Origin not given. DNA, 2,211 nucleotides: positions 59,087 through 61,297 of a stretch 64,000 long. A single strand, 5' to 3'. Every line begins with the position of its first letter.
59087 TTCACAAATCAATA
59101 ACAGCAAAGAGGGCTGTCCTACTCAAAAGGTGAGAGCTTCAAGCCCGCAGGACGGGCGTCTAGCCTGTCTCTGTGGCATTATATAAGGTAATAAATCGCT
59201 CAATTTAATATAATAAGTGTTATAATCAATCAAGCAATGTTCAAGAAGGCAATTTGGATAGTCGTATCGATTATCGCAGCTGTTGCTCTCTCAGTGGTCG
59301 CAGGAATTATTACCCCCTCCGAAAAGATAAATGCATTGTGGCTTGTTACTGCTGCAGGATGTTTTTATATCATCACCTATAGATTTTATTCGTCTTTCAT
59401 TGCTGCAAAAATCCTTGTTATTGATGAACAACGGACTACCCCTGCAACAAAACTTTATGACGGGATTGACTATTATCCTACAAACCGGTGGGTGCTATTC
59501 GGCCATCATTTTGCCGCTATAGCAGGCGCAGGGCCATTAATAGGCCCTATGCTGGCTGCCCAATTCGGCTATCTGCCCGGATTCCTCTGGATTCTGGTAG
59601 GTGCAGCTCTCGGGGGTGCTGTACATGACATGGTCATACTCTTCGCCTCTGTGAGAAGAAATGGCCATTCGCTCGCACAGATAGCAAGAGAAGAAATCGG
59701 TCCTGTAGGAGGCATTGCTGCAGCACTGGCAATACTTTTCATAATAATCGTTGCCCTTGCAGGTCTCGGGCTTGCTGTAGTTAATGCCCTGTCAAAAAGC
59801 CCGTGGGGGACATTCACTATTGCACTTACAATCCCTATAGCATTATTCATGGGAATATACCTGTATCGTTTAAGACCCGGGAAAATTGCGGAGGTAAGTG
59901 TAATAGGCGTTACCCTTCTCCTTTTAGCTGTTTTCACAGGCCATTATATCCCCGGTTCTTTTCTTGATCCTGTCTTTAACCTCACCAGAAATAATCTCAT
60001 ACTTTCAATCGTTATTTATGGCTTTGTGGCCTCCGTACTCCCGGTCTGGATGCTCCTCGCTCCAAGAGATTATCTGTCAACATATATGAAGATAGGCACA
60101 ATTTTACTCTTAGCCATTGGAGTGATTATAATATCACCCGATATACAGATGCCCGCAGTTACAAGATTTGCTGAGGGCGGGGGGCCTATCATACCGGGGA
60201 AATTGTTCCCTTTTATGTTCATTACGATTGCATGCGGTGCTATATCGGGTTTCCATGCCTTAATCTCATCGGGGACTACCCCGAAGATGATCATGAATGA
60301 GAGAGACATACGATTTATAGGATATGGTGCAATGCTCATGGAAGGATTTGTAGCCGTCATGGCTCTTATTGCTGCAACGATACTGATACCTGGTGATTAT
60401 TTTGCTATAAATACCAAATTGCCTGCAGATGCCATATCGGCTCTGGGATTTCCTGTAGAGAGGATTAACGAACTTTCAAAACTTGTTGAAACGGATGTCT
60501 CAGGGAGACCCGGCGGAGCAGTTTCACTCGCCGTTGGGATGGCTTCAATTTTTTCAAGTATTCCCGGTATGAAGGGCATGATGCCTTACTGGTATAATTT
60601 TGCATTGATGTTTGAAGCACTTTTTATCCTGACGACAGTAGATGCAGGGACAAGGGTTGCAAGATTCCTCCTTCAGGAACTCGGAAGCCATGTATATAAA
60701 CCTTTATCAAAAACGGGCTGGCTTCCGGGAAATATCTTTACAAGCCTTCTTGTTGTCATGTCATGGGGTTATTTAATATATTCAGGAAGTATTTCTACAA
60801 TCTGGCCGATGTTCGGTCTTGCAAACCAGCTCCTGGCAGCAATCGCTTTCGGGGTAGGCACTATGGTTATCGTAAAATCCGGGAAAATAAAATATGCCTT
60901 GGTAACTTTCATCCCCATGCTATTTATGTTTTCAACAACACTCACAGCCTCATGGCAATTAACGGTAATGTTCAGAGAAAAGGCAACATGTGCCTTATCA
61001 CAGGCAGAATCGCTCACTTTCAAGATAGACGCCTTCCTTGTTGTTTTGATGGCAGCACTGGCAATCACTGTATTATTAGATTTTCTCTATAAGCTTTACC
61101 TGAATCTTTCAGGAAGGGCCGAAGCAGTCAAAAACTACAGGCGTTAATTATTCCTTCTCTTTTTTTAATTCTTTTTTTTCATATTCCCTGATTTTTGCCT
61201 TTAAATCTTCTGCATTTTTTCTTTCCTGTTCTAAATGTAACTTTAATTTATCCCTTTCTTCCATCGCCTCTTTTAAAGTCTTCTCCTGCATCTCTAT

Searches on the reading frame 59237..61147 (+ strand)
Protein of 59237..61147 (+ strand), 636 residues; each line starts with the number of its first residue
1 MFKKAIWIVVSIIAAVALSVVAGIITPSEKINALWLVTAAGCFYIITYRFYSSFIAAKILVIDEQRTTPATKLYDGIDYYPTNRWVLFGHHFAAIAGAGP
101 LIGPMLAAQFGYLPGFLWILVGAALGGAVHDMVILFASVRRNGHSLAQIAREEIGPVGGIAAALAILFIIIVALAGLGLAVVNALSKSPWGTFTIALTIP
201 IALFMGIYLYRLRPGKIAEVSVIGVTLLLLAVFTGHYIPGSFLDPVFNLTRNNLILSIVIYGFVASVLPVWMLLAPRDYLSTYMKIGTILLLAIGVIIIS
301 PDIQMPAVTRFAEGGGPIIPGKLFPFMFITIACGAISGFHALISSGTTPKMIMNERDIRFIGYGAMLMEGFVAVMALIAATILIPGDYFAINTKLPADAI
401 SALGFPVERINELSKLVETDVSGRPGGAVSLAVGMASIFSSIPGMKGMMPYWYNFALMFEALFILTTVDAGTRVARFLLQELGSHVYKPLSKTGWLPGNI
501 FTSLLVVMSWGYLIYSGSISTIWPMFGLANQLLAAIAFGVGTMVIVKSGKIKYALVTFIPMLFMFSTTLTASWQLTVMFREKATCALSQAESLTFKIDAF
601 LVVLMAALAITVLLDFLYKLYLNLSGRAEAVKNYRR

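Call 42: search_protein_families(library=ncbifam, proteins=[window:59237-61147:+], max_evalue=1e-40)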
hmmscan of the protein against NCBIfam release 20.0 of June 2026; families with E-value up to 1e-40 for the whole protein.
window:59237-61147:+ (636 aa): 1 family
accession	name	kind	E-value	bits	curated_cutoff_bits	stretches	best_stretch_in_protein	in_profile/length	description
NF011590.0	PRK15015.1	equivalog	5.3e-198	659.8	1188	1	3-579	6-604/701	pyruvate/proton symporter CstA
